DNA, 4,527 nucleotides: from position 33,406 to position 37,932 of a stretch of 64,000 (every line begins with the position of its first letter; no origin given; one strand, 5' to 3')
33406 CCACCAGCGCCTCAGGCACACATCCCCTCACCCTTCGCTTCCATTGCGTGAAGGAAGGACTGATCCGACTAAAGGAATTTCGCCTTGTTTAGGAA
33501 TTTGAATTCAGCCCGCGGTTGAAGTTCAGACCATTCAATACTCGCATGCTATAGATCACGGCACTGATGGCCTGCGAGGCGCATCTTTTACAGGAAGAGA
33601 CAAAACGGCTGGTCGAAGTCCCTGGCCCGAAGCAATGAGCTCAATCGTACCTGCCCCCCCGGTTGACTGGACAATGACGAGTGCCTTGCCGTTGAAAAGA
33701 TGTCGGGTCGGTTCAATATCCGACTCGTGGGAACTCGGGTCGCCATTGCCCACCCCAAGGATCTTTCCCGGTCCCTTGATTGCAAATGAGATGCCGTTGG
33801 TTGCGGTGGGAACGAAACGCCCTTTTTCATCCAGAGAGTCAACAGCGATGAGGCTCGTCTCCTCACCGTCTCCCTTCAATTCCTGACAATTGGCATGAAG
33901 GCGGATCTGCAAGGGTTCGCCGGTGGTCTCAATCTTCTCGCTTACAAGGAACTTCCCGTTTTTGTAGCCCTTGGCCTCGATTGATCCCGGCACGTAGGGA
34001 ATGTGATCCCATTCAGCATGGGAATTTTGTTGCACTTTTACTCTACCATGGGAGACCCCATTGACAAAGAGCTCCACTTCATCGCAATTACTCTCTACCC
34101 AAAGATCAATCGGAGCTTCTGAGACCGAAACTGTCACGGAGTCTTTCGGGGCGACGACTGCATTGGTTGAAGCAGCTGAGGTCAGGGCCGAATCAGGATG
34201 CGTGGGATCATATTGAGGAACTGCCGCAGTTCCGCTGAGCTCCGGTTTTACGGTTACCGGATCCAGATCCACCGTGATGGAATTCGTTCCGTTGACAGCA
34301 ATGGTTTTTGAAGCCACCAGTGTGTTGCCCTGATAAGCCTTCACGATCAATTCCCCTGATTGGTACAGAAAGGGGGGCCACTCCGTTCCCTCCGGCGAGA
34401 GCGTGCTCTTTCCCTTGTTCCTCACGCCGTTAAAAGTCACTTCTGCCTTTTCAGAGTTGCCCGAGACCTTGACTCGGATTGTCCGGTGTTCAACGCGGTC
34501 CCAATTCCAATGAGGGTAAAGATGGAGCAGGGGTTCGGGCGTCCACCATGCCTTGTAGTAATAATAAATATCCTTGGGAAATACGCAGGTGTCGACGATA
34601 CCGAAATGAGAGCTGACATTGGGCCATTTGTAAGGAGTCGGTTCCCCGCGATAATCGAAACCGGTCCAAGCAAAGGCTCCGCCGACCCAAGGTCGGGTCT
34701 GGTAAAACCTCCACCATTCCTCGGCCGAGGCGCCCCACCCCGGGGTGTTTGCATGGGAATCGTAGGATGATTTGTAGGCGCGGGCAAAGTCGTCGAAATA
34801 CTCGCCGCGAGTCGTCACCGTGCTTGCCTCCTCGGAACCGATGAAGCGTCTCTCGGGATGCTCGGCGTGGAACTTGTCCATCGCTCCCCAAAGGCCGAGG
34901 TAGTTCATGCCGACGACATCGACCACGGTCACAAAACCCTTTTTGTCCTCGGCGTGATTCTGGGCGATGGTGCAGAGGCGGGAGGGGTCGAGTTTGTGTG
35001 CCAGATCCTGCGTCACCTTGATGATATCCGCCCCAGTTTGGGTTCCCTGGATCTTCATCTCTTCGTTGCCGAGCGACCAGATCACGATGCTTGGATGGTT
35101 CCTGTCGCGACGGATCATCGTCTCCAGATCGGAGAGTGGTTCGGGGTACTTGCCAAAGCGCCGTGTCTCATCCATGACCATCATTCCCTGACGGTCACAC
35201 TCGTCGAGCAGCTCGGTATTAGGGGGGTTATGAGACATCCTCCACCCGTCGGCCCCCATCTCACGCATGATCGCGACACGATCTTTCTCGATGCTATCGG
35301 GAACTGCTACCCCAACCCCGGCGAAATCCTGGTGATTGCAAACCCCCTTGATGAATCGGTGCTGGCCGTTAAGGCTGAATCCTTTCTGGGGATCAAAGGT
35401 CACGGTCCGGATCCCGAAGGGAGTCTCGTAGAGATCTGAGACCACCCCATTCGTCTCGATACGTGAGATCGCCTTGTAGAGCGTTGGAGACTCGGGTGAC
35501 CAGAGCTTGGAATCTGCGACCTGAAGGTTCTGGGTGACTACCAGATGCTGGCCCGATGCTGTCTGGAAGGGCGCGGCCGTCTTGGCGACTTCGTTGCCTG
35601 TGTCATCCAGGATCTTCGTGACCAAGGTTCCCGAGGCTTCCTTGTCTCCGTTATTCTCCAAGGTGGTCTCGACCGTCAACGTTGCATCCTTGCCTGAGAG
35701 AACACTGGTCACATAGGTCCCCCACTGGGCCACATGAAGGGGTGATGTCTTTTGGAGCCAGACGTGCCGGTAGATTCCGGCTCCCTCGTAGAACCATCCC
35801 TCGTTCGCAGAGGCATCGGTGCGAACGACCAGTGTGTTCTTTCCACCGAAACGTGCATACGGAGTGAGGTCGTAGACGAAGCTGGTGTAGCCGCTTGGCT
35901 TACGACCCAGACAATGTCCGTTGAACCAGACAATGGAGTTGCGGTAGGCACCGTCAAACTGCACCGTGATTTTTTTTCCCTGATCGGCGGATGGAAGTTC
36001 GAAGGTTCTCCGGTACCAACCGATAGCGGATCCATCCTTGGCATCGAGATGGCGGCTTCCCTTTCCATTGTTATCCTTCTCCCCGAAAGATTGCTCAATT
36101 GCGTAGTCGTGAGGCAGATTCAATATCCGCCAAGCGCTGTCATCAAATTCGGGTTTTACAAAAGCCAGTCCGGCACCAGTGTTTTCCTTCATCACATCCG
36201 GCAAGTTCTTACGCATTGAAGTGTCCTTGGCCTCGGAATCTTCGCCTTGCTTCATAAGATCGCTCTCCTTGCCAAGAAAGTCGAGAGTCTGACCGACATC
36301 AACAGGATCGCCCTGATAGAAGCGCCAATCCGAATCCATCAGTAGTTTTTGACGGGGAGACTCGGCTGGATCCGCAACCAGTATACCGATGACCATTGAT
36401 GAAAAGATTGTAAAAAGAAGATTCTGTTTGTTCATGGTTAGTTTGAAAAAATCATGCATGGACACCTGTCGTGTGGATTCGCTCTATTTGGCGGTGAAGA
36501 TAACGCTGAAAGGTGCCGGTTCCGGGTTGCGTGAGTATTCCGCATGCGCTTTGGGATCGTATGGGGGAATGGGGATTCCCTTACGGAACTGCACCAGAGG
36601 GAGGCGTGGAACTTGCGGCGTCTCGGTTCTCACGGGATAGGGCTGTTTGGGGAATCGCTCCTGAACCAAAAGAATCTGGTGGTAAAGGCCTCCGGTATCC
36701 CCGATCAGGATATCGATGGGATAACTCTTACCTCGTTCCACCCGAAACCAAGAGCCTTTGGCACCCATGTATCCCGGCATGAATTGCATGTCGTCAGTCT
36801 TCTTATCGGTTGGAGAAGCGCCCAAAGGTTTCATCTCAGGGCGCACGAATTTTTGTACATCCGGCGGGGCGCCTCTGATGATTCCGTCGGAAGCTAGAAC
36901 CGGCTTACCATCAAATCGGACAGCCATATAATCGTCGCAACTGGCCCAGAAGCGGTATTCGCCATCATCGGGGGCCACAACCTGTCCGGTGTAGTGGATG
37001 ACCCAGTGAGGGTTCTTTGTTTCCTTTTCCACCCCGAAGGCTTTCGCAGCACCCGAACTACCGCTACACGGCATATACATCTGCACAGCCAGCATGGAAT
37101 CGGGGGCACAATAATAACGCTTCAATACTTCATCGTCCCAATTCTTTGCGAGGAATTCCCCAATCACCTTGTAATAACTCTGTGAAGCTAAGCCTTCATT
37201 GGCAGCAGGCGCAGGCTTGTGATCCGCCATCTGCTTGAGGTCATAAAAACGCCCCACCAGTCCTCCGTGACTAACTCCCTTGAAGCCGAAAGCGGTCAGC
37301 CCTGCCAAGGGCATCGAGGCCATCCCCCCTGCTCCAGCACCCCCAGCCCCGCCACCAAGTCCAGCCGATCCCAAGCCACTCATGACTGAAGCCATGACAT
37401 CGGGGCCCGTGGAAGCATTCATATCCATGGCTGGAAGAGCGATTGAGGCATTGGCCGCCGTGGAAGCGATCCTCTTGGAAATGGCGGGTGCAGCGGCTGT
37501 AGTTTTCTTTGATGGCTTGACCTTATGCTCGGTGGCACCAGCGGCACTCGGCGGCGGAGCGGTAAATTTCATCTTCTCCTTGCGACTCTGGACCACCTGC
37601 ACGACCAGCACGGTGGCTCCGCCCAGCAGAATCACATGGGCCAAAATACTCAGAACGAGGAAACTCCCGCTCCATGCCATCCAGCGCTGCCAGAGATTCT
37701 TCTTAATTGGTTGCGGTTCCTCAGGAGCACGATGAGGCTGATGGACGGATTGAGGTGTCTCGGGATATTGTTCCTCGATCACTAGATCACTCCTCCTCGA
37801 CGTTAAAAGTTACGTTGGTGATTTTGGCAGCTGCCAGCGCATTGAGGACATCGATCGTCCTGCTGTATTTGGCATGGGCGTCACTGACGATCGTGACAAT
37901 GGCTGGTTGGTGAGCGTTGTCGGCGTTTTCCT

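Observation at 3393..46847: Five diverged paralogues of one heparinase II/III-like family share private motifs and have accreted different N-terminal modules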

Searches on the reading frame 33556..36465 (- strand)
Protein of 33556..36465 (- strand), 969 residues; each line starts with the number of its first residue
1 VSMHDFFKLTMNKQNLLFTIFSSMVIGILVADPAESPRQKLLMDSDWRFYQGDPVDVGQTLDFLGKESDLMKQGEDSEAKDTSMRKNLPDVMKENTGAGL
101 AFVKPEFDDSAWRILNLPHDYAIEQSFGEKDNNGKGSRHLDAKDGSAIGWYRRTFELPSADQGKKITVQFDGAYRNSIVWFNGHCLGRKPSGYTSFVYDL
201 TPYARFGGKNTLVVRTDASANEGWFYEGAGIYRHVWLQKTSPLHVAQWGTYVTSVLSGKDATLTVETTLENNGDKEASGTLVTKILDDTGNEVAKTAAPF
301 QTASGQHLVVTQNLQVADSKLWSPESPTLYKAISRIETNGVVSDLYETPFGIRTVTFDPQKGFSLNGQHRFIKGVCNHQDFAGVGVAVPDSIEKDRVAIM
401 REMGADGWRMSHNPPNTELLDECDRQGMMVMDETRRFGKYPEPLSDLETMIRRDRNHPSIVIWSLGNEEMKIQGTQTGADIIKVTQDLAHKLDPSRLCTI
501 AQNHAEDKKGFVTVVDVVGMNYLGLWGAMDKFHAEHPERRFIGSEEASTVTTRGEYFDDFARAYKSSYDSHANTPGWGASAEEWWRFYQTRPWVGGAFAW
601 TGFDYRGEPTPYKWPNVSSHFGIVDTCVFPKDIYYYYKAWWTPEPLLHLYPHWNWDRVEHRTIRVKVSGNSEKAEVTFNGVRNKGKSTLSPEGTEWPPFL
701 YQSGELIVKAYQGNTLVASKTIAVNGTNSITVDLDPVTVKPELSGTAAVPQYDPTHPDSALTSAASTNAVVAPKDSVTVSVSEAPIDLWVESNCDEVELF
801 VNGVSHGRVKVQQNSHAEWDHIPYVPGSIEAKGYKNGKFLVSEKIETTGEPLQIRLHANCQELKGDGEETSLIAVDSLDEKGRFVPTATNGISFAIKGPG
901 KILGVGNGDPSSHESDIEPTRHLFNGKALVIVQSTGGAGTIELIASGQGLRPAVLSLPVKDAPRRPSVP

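Call 6: search_protein_families(library=pfam, proteins=[window:33556-36465:-], max_evalue=0.001)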
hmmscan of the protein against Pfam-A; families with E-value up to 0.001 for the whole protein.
window:33556-36465:- (969 aa): 8 families
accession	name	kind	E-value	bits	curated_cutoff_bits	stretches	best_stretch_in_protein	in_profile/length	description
PF18565.7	Glyco_hydro2_C5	-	1.6e-31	108.6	32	1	854-954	1-101/103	Glycoside hydrolase family 2 C-terminal domain 5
PF02836.23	Glyco_hydro_2_C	-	1.6e-24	87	21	1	361-523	6-182/302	Glycosyl hydrolases family 2, TIM barrel domain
PF16355.11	DUF4982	-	2.2e-23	82.4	23.9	1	785-838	3-58/61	Domain of unknown function (DUF4982)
PF02837.24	Glyco_hydro_2_N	-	1.9e-21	77.2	28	1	112-239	23-167/169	Glycosyl hydrolases family 2, sugar binding domain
PF00703.27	Glyco_hydro_2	-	5.5e-19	69.4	23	1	250-353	6-109/109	Glycosyl hydrolases family 2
PF21467.3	BetaGal_gal-bd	-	7.9e-06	26.4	27.3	0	149-188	2-39/62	Beta-galactosidase, galactose-binding domain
PF22666.2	Glyco_hydro_2_N2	-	1.8e-05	25.3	27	1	150-223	51-124/167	Glycosyl hydrolase 2 galactose-binding domain-like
PF13364.12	BetaGal_ABD2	-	0.0004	21.5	23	0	139-219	27-109/112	Beta-galactosidase second all-beta domain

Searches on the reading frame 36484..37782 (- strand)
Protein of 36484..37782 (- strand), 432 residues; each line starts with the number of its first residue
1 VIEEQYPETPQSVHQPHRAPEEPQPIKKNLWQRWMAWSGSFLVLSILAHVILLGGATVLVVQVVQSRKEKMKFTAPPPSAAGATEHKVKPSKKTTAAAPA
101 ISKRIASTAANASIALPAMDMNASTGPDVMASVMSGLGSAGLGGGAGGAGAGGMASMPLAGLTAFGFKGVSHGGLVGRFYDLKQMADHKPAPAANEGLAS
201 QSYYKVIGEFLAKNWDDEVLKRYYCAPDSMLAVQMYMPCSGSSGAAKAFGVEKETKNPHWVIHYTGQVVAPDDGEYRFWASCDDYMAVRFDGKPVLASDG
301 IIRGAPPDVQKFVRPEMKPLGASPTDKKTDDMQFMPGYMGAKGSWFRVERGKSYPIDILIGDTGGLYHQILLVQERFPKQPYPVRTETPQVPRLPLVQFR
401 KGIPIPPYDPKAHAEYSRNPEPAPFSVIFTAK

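Call 6: search_protein_families(library=pfam, proteins=[window:36484-37782:-], max_evalue=0.001)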
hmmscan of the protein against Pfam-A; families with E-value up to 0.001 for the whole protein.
window:36484-37782:- (432 aa): 1 family
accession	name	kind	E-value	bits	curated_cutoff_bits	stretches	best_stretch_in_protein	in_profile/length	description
PF07691.17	PA14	-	9.9e-05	22.6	24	1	254-299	40-85/147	PA14 domain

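Call 9: search_protein_families(library=ncbifam, proteins=[window:36484-37782:-], max_evalue=0.01)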
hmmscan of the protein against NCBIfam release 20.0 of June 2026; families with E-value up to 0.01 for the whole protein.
window:36484-37782:- (432 aa): 0 families

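Call 36: search_protein_families(library=pfam, proteins=[window:36484-37782:-], max_evalue=0.1)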
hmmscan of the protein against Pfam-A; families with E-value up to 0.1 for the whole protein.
window:36484-37782:- (432 aa): 2 families
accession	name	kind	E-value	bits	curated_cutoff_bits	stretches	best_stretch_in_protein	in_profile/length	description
PF07691.17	PA14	-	9.9e-05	22.6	24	1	254-299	40-85/147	PA14 domain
PF10528.15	GLEYA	-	0.036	14.8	26.2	0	261-365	2-81/91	GLEYA domain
